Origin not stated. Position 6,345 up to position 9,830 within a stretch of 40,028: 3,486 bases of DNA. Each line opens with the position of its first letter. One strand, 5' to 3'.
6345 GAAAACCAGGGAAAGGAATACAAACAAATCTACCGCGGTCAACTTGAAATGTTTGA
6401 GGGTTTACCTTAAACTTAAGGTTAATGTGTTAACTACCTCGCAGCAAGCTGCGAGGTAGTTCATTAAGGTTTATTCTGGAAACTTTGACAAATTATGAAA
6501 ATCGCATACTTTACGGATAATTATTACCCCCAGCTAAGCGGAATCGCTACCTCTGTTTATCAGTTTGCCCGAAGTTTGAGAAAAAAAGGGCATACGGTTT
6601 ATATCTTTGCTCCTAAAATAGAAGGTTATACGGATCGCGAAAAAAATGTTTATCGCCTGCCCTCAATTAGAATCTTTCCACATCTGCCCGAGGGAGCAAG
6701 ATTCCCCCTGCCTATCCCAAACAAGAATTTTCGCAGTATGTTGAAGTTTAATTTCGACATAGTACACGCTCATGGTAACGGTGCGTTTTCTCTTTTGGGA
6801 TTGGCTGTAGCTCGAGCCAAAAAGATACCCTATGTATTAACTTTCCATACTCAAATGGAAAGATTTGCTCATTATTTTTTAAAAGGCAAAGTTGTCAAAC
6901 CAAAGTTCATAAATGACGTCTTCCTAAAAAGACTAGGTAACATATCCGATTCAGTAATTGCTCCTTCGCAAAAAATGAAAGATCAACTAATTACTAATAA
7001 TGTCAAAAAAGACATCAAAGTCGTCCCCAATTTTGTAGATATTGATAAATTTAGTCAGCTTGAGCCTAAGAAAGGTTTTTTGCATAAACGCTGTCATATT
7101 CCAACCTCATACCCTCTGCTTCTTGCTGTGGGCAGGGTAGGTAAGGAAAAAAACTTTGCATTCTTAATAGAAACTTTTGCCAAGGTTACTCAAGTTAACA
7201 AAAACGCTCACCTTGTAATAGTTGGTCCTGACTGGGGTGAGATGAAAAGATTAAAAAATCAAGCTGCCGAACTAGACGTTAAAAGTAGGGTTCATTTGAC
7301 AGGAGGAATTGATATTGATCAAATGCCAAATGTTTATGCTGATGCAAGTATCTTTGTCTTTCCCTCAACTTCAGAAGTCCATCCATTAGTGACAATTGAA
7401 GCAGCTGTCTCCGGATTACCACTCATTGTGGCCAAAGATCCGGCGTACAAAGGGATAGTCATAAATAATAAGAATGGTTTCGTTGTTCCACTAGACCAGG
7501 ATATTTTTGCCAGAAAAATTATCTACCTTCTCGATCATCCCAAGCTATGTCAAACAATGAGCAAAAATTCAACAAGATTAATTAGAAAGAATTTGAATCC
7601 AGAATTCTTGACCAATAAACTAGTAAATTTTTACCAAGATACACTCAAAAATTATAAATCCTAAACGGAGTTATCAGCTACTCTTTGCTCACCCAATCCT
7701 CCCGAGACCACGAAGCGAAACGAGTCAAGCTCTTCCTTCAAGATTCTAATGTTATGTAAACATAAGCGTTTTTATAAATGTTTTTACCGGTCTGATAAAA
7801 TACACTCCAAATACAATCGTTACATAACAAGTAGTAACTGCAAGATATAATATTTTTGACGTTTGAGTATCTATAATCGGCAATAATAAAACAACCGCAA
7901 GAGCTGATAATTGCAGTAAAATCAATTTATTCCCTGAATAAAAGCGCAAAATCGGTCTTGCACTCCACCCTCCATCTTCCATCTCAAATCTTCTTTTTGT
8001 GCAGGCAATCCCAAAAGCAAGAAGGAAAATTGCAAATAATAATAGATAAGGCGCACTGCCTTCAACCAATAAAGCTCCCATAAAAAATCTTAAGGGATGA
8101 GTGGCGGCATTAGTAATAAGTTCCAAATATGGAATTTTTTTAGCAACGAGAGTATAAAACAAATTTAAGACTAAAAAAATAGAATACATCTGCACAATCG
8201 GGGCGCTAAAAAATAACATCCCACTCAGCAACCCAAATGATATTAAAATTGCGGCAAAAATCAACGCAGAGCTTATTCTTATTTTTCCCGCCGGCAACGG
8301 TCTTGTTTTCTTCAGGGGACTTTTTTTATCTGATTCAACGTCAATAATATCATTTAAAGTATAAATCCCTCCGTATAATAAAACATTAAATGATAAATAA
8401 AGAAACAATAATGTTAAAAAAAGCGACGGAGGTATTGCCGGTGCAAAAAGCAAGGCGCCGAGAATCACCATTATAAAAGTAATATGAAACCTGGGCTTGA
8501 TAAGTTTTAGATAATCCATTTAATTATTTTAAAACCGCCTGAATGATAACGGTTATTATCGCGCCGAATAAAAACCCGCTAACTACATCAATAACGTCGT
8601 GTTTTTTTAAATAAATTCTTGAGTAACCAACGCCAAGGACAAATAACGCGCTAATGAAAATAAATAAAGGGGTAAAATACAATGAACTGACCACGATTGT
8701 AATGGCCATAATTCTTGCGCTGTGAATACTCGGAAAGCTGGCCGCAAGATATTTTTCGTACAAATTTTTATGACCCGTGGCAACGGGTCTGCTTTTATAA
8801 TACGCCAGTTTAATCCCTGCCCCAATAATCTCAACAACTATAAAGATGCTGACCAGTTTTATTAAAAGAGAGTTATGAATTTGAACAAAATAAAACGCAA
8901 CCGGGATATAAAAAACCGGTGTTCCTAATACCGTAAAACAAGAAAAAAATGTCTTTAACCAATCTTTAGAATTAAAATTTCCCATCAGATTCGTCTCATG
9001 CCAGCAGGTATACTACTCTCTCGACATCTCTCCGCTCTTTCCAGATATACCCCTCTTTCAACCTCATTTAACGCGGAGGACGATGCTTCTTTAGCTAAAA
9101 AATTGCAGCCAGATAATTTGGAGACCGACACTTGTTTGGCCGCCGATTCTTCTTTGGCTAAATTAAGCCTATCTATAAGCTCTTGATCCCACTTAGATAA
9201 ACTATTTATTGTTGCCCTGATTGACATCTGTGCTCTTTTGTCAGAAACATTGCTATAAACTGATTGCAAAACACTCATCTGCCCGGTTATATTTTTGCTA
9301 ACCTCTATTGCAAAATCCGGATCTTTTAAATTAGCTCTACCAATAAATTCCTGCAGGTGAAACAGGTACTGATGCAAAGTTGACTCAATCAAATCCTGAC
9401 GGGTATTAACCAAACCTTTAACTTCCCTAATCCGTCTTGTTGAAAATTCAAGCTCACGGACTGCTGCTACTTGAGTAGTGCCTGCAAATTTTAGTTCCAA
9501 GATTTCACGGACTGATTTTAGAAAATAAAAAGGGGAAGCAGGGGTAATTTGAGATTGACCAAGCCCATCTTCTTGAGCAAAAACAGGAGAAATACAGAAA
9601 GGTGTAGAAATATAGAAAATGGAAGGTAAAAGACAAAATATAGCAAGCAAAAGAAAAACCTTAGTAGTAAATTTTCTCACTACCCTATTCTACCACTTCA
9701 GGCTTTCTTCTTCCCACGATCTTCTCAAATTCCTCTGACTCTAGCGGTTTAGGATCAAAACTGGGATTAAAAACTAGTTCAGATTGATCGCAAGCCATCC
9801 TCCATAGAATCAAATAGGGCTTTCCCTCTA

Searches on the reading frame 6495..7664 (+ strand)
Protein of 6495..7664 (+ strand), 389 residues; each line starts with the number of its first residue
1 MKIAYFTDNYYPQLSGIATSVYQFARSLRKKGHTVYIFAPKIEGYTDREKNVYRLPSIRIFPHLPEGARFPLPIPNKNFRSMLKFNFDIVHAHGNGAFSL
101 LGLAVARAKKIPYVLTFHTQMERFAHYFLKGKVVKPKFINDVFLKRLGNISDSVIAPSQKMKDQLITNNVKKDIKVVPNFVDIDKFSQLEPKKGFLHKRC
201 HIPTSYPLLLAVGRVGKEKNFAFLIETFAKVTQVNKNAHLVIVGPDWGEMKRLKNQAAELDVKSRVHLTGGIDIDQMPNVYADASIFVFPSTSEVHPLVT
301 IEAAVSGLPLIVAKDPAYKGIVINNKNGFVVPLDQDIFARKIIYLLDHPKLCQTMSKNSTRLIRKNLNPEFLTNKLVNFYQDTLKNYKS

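Call 8: search_protein_families(library=ncbifam, proteins=[window:6495-7664:+])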
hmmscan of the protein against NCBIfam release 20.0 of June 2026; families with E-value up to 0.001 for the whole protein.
window:6495-7664:+ (389 aa): 36 families (the best 25 are shown)
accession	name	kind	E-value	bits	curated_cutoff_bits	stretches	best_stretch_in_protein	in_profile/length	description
NF049988.1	MGlcDAGSynMgs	equivalog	2.9e-44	152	400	1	1-386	1-390/398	alpha-monoglucosyldiacylglycerol synthase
NF053787.1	GlcN_PG_synth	equivalog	1.1e-27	96.9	480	1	1-383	1-359/361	N-acetylglucosaminyl phosphatidylglycerol synthase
TIGR03999.1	thiol_BshA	equivalog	1.6e-27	96.5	273.7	1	149-384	143-374/375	N-acetyl-alpha-D-glucosaminyl L-malate synthase BshA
TIGR04047.1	MSMEG_0565_glyc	hypoth_equivalog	7.3e-26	91.1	259.85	1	23-351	20-344/373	MSMEG_0565 family glycosyltransferase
NF041876.1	EPS_EpsE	equivalog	5.1e-24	85.2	400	1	87-367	114-380/389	exopolysaccharide biosynthesis GT4 family glycosyltransferase EpsE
NF047684.1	TeichurnBiosyTuaC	equivalog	1.8e-22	79.9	550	1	84-384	106-390/391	teichuronic acid biosynthesis protein TuaC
NF046085.1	XrtY_assoc_Gly1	equivalog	2.3e-22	79.4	400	1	88-384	99-385/387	XrtY-associated glycosyltransferase XYAG1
TIGR04157.1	glyco_rSAM_CFB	subfamily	3.3e-22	79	400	1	149-380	168-406/406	TIGR04157 family glycosyltransferase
NF053513.1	Gtran_IagA_BgsA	equivalog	5e-22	78.3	460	1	84-384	41-332/333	LTA glycolipid anchor biosynthesis glycosyltransferase, IagA/BgsA family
TIGR03449.1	mycothiol_MshA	equivalog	5.2e-22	78.3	462.5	1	82-384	98-404/406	D-inositol-3-phosphate glycosyltransferase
NF041010.1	glycosy_Agl16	equivalog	1.9e-20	73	575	1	141-381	124-349/352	glycosylation protein Agl16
TIGR02149.1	glgA_Coryne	subfamily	3.5e-20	72.5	302.4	1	87-382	84-389/391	glycogen synthase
NF038229.1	Glyco4_Geo_Pelo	equivalog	7.2e-20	71.3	400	1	154-384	113-337/338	GPMC system family 4 glycosyltransferase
NF038295.1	EPS_HpsP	equivalog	2.3e-19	69.7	550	1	85-382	91-386/388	hormogonium polysaccharide biosynthesis glycosyltransferase HpsP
TIGR04063.1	stp3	hypoth_equivalog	5.2e-19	68.4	442.05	1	86-381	92-393/397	TIGR04063 family PEP-CTERM/XrtA system glycosyltransferase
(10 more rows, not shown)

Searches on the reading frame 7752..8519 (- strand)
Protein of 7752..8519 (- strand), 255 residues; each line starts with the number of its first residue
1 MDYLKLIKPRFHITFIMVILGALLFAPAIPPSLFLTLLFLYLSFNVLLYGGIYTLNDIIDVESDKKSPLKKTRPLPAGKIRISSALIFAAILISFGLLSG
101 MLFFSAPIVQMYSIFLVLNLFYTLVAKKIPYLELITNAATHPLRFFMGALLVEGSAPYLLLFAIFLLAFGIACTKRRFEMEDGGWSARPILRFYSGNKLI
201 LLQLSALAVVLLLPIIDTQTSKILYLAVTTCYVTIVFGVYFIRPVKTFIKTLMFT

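Call 53: search_protein_families(library=pfam, proteins=[window:7752-8519:-])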
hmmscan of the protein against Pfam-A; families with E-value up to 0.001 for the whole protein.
window:7752-8519:- (255 aa): 1 family
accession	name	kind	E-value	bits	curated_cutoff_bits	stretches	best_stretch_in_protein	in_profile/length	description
PF01040.23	UbiA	-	6.7e-23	81.7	34.2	1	17-243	3-233/250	UbiA prenyltransferase family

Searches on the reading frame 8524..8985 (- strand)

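Call 53: search_protein_families(library=pfam, proteins=[window:8524-8985:-])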
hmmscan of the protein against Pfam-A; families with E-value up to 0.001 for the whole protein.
window:8524-8985:- (153 aa): 1 family
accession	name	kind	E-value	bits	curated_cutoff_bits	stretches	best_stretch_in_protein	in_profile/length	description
PF01569.27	PAP2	-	2e-13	50.6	27.2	1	41-148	2-121/130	PAP2 superfamily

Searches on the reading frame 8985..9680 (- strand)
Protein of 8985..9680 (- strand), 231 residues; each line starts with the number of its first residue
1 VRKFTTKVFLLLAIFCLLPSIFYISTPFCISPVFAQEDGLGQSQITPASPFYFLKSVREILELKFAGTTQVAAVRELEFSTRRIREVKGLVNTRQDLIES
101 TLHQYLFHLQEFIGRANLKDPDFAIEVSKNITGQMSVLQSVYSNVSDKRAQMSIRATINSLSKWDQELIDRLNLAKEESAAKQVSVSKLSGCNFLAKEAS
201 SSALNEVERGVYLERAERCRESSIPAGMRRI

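Call 53: search_protein_families(library=pfam, proteins=[window:8985-9680:-])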
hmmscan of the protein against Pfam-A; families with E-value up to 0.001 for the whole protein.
window:8985-9680:- (231 aa): 1 family
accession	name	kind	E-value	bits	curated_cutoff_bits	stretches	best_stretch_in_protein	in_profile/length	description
PF18915.5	DUF5667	-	1.3e-07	32.4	27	1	45-147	2-98/99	Domain of unknown function (DUF5667)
